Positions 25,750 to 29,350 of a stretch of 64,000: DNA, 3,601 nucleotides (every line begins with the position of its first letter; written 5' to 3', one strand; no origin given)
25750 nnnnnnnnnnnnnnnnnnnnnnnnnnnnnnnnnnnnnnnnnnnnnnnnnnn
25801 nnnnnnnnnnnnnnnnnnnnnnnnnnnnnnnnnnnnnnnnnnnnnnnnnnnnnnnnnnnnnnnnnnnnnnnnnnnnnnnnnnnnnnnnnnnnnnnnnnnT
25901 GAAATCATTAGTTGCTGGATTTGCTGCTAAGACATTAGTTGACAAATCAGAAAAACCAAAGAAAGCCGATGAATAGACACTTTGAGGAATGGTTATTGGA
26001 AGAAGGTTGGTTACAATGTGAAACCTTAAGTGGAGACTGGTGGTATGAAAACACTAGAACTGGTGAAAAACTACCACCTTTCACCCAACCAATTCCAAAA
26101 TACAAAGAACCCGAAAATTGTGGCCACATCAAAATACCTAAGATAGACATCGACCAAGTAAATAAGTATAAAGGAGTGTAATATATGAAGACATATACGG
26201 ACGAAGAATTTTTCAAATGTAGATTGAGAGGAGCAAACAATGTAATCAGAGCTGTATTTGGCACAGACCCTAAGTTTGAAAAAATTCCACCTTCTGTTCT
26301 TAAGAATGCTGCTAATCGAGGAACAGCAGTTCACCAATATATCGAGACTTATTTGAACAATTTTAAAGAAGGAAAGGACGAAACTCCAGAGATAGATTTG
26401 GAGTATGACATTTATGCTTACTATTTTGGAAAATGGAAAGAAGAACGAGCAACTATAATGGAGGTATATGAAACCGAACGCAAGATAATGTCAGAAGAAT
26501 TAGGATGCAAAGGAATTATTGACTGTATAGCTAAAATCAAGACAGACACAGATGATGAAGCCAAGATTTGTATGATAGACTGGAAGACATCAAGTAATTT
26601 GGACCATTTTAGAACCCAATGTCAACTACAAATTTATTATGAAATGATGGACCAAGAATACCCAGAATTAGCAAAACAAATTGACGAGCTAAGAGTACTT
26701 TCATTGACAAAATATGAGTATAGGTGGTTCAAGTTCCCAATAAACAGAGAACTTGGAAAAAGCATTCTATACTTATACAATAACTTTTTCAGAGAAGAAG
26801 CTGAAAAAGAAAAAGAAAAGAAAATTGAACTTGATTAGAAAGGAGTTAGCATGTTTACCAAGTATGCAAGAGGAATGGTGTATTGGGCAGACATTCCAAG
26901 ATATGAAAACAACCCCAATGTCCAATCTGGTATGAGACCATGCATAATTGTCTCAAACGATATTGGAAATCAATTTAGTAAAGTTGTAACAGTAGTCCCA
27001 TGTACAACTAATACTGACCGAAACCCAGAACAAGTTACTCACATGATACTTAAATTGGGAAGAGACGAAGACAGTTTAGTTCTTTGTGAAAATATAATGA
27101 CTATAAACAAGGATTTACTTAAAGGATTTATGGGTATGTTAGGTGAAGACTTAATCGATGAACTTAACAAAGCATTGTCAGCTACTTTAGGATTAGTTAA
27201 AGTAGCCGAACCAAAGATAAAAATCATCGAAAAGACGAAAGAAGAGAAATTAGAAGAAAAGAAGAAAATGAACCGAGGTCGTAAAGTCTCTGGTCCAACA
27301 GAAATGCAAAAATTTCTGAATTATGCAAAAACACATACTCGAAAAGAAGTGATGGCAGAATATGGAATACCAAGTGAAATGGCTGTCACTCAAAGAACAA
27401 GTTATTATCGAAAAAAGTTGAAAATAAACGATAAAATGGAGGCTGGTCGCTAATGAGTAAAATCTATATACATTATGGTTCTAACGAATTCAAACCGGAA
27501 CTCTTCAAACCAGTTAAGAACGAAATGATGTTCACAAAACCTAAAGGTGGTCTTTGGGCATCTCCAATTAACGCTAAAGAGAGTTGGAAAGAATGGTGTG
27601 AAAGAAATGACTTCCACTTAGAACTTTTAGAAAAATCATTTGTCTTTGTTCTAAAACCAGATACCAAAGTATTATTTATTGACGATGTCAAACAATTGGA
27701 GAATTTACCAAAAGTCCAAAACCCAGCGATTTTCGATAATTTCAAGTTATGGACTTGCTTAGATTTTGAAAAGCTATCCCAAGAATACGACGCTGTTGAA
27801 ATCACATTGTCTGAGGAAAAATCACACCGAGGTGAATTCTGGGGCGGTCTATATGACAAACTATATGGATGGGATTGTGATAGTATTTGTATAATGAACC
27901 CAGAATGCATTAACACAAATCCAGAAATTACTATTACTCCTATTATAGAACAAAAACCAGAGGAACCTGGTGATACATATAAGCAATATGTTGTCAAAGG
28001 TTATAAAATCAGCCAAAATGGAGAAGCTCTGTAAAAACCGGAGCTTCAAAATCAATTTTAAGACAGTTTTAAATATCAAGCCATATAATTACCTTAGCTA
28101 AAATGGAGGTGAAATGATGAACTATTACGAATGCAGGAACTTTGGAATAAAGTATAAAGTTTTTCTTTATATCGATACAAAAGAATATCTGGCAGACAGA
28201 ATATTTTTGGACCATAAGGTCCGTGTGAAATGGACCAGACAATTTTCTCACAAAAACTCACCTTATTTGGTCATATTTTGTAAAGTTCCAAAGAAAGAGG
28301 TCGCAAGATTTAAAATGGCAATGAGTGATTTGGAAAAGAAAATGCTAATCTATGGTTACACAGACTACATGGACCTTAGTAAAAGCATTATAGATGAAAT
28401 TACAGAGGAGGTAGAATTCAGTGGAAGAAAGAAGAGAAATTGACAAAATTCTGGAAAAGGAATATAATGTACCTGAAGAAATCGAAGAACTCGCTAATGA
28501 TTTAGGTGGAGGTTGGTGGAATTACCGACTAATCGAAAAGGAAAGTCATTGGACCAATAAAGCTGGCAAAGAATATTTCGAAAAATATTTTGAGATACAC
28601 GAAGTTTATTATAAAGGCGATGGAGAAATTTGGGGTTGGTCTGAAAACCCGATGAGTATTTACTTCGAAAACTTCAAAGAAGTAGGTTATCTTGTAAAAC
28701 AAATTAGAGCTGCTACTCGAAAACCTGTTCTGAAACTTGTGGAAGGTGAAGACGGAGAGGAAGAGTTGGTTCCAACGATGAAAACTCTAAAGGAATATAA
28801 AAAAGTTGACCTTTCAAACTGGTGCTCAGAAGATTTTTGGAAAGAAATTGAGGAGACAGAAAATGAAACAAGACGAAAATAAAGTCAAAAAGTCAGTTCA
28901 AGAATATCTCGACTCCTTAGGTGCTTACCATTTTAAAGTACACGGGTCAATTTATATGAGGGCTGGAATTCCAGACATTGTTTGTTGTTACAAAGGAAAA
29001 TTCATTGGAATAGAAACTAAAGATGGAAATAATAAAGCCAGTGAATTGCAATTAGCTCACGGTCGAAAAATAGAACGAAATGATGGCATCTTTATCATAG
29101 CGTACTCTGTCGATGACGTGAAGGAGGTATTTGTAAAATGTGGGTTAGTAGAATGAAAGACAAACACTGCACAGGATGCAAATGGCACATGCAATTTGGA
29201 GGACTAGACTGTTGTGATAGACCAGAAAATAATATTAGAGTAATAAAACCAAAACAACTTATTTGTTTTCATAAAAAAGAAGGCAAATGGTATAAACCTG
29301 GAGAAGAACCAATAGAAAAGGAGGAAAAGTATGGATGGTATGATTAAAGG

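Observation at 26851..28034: Phage-borne MazF/PemK-family endoribonuclease with a fused C-terminal domain and no recognisable MazE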

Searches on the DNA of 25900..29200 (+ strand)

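Call 5: search_dna_similar(query=window:25900-29200:+, collection=phages, mode=near, max_rows=20)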
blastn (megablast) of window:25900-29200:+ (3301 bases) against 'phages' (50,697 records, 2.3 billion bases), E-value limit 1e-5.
No match.

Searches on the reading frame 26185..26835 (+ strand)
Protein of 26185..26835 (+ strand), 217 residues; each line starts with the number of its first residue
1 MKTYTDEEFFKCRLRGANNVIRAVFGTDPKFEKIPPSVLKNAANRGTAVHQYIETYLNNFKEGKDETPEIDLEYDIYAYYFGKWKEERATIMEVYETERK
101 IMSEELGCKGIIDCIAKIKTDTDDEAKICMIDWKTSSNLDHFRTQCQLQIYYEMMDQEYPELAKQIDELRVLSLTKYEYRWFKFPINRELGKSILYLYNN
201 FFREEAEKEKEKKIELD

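Call 3: search_protein_families(library=pfam, proteins=[window:26185-26835:+], max_evalue=1)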
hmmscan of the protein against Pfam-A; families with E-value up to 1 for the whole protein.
window:26185-26835:+ (217 aa): 3 families
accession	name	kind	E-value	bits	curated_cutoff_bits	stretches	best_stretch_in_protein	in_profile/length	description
PF12705.13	PDDEXK_1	-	2.6e-06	28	22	1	39-165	32-181/247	PD-(D/E)XK nuclease superfamily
PF08696.17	Dna2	-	0.006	16.8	22.4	1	49-116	147-202/204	DNA replication factor Dna2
PF02317.23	Octopine_DH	-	0.56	10.6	30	0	75-118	34-76/150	NAD/NADP octopine/nopaline dehydrogenase, alpha-helical domain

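Call 4: search_protein_families(library=phrogs, proteins=[window:26185-26835:+], max_evalue=0.01)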
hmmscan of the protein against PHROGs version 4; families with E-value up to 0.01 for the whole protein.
window:26185-26835:+ (217 aa): 4 families
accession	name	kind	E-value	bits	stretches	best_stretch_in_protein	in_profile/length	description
phrog_298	-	DNA, RNA and nucleotide metabolism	4.9e-21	76.3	1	31-211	94-268/293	exonuclease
phrog_69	-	DNA, RNA and nucleotide metabolism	1.3e-08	35.3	1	41-178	119-272/501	exonuclease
phrog_466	-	DNA, RNA and nucleotide metabolism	2.2e-07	31.6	1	40-152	209-315/446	exonuclease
phrog_8097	-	DNA, RNA and nucleotide metabolism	0.0013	18.5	1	96-176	93-163/598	exonuclease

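Call 23: search_protein_families(library=padloc, proteins=[window:26185-26835:+], max_evalue=1)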
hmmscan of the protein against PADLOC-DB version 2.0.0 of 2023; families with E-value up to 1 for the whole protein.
window:26185-26835:+ (217 aa): 2 families
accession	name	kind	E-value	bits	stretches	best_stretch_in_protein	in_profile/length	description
PDLC01250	Cas4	-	0.00022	19.5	1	90-176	50-118/168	"CAS-I,CAS-II,CAS-III,CAS-IV,CAS-V,CAS-VI; acquisition_associated"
PDLC00943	Cas4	-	0.00076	17.5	1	94-159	53-113/180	CRISPR-associated protein Cas4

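Call 24: search_protein_families(library=ncbifam, proteins=[window:26185-26835:+], max_evalue=1)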
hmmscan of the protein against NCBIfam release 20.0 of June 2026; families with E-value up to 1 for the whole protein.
window:26185-26835:+ (217 aa): 1 family
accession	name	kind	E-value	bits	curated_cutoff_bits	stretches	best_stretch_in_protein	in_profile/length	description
TIGR00372.1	cas4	equivalog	0.0029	17.5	65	1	94-159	53-113/180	CRISPR-associated protein Cas4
